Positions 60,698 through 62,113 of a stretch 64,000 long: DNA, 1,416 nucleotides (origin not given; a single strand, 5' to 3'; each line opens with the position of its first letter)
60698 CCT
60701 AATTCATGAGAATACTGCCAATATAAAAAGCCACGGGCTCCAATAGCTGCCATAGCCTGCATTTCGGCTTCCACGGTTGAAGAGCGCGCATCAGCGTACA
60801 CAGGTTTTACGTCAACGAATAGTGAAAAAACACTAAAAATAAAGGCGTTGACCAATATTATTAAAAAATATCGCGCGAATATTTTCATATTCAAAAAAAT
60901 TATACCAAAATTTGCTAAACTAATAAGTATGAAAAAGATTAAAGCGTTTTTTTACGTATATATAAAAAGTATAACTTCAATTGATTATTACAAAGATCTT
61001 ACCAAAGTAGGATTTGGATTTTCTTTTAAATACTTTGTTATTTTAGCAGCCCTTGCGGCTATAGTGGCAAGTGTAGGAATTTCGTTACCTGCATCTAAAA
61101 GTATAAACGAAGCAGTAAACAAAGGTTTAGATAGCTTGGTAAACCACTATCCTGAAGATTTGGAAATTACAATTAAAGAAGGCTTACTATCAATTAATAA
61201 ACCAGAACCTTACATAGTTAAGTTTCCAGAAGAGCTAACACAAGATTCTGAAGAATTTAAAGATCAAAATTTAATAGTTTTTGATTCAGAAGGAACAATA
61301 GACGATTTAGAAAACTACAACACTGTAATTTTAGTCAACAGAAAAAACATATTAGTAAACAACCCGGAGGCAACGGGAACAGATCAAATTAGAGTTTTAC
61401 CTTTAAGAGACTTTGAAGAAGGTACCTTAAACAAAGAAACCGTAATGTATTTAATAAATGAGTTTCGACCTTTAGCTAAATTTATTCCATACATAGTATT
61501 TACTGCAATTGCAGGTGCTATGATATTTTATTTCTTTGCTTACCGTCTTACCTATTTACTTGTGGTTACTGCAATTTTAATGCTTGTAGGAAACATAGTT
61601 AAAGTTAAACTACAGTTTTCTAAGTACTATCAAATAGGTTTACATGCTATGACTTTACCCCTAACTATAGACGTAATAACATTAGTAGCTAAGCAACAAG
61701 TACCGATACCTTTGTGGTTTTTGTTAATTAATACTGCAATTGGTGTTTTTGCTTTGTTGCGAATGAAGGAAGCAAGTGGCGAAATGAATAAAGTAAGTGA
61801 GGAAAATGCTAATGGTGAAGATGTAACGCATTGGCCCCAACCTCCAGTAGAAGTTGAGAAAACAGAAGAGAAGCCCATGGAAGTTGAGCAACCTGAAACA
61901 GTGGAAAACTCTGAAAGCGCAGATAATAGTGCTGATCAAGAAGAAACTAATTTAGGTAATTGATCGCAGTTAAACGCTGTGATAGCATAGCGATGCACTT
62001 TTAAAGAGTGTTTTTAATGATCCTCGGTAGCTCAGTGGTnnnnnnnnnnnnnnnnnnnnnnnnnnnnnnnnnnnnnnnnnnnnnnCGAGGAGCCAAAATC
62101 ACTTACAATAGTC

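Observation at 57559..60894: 1111-aa secreted GH5 glycoside hydrolase with a huge Cys-rich extension, in GC-rich DNA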

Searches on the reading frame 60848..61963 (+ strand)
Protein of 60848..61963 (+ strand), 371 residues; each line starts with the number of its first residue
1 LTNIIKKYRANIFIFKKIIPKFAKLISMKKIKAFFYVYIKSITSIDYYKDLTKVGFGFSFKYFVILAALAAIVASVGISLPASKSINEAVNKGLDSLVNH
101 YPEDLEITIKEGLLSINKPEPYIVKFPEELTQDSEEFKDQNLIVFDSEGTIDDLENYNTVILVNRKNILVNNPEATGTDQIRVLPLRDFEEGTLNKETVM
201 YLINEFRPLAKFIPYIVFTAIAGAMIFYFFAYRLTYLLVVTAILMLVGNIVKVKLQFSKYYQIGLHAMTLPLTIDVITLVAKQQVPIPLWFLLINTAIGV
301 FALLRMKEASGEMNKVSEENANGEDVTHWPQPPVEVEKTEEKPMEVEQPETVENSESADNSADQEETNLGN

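Call 44: search_protein_families(library=pfam, max_evalue=0.001, proteins=[window:60848-61963:+])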
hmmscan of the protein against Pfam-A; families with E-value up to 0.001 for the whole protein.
window:60848-61963:+ (371 aa): 1 family
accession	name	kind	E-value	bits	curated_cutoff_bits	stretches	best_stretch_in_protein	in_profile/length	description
PF06691.16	DUF1189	-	1.1e-24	87.7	28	1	39-294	5-234/244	Protein of unknown function (DUF1189)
